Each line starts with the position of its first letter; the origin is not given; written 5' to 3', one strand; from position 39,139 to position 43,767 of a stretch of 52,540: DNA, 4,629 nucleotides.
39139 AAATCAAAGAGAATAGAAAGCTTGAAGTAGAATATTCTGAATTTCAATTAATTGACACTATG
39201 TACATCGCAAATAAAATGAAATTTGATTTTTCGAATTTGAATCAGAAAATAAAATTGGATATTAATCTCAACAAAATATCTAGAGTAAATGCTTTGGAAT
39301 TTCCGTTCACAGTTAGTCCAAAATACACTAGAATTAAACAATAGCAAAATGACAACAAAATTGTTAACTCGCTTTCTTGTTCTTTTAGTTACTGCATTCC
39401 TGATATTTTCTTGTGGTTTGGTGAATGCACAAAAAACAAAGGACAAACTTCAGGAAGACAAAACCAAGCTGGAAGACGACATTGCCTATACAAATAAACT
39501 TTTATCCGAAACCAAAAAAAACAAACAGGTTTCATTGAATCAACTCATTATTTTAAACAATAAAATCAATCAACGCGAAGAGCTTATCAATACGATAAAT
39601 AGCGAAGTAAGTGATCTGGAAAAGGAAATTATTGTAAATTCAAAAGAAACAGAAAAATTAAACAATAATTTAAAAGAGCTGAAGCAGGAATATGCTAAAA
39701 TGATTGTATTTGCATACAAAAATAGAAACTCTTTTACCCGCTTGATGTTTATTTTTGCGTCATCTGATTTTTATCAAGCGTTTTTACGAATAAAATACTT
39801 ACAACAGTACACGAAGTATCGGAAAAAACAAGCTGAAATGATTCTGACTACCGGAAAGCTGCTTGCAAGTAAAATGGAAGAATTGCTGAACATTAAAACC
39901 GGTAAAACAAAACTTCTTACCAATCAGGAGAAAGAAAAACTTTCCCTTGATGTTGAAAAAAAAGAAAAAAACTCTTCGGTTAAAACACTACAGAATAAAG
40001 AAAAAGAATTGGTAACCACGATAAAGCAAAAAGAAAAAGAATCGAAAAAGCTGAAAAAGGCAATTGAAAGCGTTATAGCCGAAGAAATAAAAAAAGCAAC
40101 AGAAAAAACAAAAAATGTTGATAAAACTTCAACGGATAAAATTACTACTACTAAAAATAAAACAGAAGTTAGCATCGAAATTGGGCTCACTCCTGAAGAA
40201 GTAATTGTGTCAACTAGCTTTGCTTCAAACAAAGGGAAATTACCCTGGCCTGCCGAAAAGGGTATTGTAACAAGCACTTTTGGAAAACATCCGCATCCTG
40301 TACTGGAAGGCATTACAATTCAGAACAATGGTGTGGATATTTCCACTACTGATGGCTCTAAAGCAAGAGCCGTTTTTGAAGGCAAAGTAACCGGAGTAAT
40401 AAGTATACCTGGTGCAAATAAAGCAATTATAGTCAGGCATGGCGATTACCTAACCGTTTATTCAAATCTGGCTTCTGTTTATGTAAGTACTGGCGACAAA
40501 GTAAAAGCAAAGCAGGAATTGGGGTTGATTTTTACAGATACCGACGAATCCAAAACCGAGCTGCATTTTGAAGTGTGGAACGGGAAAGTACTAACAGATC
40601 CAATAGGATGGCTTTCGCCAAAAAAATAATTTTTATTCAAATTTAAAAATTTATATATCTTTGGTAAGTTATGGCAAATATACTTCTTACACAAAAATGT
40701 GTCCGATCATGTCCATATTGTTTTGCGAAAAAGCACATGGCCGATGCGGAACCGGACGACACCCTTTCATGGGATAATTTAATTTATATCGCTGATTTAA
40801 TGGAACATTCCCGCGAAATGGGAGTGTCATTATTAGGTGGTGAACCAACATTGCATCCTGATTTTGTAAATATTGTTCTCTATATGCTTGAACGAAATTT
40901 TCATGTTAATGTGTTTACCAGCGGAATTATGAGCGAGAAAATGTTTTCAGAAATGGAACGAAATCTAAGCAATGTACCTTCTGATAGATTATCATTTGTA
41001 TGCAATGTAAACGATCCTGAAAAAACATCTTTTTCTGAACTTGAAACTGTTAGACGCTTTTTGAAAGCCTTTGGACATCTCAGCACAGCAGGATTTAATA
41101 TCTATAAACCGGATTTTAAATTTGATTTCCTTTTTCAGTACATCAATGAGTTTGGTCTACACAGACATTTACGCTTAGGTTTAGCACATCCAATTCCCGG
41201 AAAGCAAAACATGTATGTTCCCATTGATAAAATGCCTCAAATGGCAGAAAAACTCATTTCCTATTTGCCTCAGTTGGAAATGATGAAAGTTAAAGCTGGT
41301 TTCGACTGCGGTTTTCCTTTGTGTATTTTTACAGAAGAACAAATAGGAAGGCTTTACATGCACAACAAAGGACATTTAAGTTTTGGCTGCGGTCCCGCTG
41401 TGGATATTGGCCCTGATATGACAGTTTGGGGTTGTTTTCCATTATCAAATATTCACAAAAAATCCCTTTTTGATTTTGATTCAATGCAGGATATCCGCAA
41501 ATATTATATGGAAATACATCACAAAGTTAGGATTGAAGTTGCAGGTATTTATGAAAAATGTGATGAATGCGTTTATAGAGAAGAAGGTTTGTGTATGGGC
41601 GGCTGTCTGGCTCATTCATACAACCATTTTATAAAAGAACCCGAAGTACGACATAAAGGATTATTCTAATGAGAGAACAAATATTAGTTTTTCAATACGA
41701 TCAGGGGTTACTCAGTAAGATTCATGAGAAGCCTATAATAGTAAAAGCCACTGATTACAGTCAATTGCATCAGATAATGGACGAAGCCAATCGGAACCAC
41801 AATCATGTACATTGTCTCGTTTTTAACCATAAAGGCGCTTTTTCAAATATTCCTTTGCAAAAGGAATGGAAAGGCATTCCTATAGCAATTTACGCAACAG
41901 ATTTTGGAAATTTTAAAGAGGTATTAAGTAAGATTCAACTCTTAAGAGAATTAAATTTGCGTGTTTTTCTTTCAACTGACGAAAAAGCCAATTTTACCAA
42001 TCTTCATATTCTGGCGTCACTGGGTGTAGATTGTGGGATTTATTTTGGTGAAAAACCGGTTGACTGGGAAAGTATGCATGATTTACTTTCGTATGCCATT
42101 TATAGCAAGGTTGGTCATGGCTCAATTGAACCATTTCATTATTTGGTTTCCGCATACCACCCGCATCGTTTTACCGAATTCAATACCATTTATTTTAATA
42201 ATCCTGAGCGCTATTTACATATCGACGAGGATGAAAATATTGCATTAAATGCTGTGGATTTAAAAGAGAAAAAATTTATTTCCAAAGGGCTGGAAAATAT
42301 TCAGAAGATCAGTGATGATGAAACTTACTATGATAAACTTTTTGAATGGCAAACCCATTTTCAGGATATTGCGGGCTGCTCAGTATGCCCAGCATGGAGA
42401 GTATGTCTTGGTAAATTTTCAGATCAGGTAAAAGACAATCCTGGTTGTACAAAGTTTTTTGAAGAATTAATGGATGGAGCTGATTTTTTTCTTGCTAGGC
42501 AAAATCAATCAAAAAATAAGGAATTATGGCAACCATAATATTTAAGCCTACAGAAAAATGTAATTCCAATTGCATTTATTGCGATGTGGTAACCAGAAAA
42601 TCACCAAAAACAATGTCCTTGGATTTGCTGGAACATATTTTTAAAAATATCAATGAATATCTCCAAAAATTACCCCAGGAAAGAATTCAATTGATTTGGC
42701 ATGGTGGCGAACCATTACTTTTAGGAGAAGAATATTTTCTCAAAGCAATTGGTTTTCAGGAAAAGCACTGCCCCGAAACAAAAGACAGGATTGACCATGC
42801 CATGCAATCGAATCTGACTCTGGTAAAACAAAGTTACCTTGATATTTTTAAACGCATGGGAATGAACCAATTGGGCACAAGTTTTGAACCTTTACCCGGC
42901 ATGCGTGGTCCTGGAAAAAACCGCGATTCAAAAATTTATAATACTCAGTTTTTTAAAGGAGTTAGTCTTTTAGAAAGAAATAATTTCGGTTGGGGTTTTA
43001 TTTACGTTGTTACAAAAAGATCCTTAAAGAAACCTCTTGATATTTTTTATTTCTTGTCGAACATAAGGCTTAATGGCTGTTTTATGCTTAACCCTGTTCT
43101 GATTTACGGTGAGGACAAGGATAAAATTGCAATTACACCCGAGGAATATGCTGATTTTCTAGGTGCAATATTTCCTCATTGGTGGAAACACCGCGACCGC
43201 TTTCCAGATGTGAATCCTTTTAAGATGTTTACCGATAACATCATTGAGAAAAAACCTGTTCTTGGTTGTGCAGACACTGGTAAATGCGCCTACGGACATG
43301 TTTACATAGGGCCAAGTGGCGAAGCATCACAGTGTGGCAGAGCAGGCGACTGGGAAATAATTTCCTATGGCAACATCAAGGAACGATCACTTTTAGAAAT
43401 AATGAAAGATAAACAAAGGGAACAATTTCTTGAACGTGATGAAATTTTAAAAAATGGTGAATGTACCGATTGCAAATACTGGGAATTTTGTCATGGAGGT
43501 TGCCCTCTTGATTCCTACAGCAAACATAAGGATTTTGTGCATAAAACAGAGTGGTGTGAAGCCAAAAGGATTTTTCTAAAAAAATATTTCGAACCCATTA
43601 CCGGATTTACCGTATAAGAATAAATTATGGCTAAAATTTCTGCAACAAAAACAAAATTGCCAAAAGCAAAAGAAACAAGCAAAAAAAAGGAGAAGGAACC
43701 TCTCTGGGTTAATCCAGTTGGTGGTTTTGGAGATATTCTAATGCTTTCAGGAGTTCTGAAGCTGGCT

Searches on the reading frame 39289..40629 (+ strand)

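Call 5: search_protein_families(library=ncbifam, proteins=[window:39289-40629:+], max_evalue=0.01)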
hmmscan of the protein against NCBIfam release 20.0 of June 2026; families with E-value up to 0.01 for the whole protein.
window:39289-40629:+ (446 aa): 12 families
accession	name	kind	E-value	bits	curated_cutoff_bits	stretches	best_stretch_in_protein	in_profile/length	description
NF008644.1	PRK11637.1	equivalog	1.4e-22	80.3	270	1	59-442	7-383/385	murein hydrolase activator EnvC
NF050804.1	CellDivDipMCaul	equivalog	4.1e-10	39.1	900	1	291-429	483-613/634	cell division endopeptidase DipM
NF008123.1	PRK10871.1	equivalog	4.6e-09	36.1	311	1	243-434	164-355/365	murein hydrolase activator NlpD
NF052530.1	Heli_ShapePgp3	exception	1e-08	34.7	300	1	198-440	17-262/270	peptidoglycan metallopeptidase Pgp3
NF047755.1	LIC_10271_M23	exception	1.1e-08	35.1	180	1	345-438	116-205/207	LIC_10271 family cell wall hydrolase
NF040883.1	amid_act_ActS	equivalog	4.1e-08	32.8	375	1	305-444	104-235/242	amidase activator ActS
NF008652.0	PRK11649.1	equivalog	4.1e-08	32.3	341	1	314-439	280-407/439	murein DD-endopeptidase MepM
NF052336.1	PdgHdaseHSB100310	equivalog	3e-06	26.8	500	1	306-430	24-142/316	peptidoglycan hydrolase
NF053825.1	PdgNdpepShyA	equivalog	3.8e-06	25.8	700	1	328-429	278-380/425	peptidoglycan DD-endopeptidase ShyA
NF042982.1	MFR_Fp_SdhA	equivalog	0.0005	18.6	1100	1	348-419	201-272/612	8-methylmenaquinol:fumarate reductase flavoprotein subunit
NF041208.1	celldiv_DipM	equivalog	0.0012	18.2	740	1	316-432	296-407/419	cell division endopeptidase DipM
TIGR00414.1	serS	equivalog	0.0012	17.9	301.65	0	208-318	22-127/418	serine--tRNA ligase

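Call 6: search_protein_families(library=pfam, proteins=[window:39289-40629:+], max_evalue=0.01)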
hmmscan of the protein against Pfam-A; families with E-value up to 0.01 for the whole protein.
window:39289-40629:+ (446 aa): 1 family
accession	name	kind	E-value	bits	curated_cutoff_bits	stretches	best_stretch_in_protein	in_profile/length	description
PF01551.29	Peptidase_M23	-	5.1e-17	62.3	28.7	1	346-438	3-96/96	Peptidase family M23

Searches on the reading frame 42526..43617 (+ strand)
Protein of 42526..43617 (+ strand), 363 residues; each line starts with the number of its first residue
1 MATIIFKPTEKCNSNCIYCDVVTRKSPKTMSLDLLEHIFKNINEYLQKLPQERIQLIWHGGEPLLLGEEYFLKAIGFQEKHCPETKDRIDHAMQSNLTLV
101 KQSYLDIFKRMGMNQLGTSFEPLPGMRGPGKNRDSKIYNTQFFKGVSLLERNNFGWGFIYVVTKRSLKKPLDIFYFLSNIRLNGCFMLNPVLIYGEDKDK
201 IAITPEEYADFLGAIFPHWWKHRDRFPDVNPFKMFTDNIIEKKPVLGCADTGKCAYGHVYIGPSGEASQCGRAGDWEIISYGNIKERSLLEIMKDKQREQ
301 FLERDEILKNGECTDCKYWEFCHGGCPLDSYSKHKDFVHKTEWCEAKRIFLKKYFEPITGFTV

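Call 5: search_protein_families(library=ncbifam, proteins=[window:42526-43617:+], max_evalue=0.01)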
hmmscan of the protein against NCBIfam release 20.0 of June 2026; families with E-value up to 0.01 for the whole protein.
window:42526-43617:+ (363 aa): 51 families (the best 25 are shown)
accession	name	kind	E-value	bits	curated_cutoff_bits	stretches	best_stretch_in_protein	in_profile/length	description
NF041298.1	rSAM_mat_DynA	equivalog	5.4e-48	163.8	450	1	5-346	4-341/356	dynobactin maturation radical SAM/SPASM protein DynA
TIGR03942.1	sulfatase_rSAM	equivalog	1.1e-41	143.2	349.45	1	5-357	3-356/363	anaerobic sulfatase maturase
NF038005.1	rSAM_mat_DarE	equivalog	6.5e-39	133.9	650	1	4-339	76-413/432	darobactin maturation radical SAM/SPASM protein DarE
NF041718.1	rSAM_phane_AMC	equivalog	1.1e-31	110.2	425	2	2-185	6-180/362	cyclophane-forming radical SAM peptide maturase AmcB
TIGR04083.1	rSAM_pep_methan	hypoth_equivalog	4.3e-31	108.1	300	1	5-346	3-331/376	TIGR04083 family peptide-modifying radical SAM enzyme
NF041300.1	rSAM_mat_DarW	exception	7.5e-30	104.1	650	1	4-334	43-374/415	radical SAM/SPASM peptide maturase DarW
TIGR04261.1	rSAM_GlyRichRpt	subfamily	8.2e-28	97.5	310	1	7-182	2-178/363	cyclophane-forming radical SAM/SPASM peptide maturase GrrM/OscB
NF041707.1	rSAM_YhhB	equivalog_domain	9.6e-25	87.2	445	1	2-352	2-359/369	cyclophane-forming radical SAM/SPASM peptide maturase YhhB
NF010308.0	PRK13745.1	equivalog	3.3e-24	85.6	484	1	5-336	16-362/412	anaerobic sulfatase-maturation protein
NF010321.0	PRK13758.1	equivalog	2.7e-21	76.2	441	1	5-356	7-360/370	anaerobic sulfatase-maturase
TIGR03978.1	rSAM_paired_1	equivalog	6.9e-21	74.5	370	2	5-212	86-294/466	His-Xaa-Ser system radical SAM maturase HxsB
TIGR04496.1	rSAM_XyeB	equivalog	3.9e-19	68.6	450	2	3-111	5-118/385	cyclophane-forming radical SAM/SPASM peptide maturase XyeB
TIGR04163.1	rSAM_cobopep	equivalog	1.5e-17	63.5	375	1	3-347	65-408/428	peptide-modifying radical SAM enzyme CbpB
TIGR04269.1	SAM_SPASM_FxsB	subfamily_domain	1.8e-16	60.1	370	1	4-347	4-354/363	FxsB family cyclophane-forming radical SAM/SPASM peptide maturase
TIGR03906.1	quino_hemo_SAM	equivalog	2.2e-16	59.6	453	2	256-348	349-437/467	quinohemoprotein amine dehydrogenase maturation protein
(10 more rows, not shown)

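Call 6: search_protein_families(library=pfam, proteins=[window:42526-43617:+], max_evalue=0.01)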
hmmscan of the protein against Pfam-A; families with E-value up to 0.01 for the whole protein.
window:42526-43617:+ (363 aa): 2 families
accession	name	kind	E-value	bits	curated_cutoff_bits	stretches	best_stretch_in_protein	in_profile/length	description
PF04055.27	Radical_SAM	-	3.1e-10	40.9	29.5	1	7-122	2-111/166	Radical SAM superfamily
PF13186.11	SPASM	-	3.8e-07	30.7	21.5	1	255-317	4-67/67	Iron-sulfur cluster-binding domain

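Call 9: find_related_loci(query=window:42526-43614:+, collection=genome_contigs, flank=6000)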
Query window:42526-43614:+ (363 aa) in genome_contigs; peptide patterns used: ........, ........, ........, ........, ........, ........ (x = any residue, [..] = any of these).
33 stretches matched a pattern; 1 encode a relative of the query (tblastn E <= 1e-3); 1 distinct loci.
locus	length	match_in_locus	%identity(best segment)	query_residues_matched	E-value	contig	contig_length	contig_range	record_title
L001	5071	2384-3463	76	1-360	0e+0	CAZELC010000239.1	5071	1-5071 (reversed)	MAG TPA_asm: uncultured Bacteroidales bacterium isolate SRP220891_co1_21 genome assembly, contig: NODE_33113_length_5071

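Call 39: search_solved_structures(query=window:42526-43614:+, max_evalue=0.001, show_alignments=1)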
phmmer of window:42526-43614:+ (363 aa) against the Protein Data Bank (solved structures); distinct sequences matched with E-value up to 0.001: 4.
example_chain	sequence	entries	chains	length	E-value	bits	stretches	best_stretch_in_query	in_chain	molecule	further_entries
4k37_A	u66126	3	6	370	8.4e-14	54.3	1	4-355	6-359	Anaerobic sulfatase-maturating enzyme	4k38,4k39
4k36_A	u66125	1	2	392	1e-13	54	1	4-355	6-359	Anaerobic sulfatase-maturating enzyme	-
9gm3_A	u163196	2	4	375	4.7e-10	42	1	5-110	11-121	ChlB radical SAM domain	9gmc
5wgg_A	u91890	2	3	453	9.6e-06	27.8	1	250-345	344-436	Radical SAM domain protein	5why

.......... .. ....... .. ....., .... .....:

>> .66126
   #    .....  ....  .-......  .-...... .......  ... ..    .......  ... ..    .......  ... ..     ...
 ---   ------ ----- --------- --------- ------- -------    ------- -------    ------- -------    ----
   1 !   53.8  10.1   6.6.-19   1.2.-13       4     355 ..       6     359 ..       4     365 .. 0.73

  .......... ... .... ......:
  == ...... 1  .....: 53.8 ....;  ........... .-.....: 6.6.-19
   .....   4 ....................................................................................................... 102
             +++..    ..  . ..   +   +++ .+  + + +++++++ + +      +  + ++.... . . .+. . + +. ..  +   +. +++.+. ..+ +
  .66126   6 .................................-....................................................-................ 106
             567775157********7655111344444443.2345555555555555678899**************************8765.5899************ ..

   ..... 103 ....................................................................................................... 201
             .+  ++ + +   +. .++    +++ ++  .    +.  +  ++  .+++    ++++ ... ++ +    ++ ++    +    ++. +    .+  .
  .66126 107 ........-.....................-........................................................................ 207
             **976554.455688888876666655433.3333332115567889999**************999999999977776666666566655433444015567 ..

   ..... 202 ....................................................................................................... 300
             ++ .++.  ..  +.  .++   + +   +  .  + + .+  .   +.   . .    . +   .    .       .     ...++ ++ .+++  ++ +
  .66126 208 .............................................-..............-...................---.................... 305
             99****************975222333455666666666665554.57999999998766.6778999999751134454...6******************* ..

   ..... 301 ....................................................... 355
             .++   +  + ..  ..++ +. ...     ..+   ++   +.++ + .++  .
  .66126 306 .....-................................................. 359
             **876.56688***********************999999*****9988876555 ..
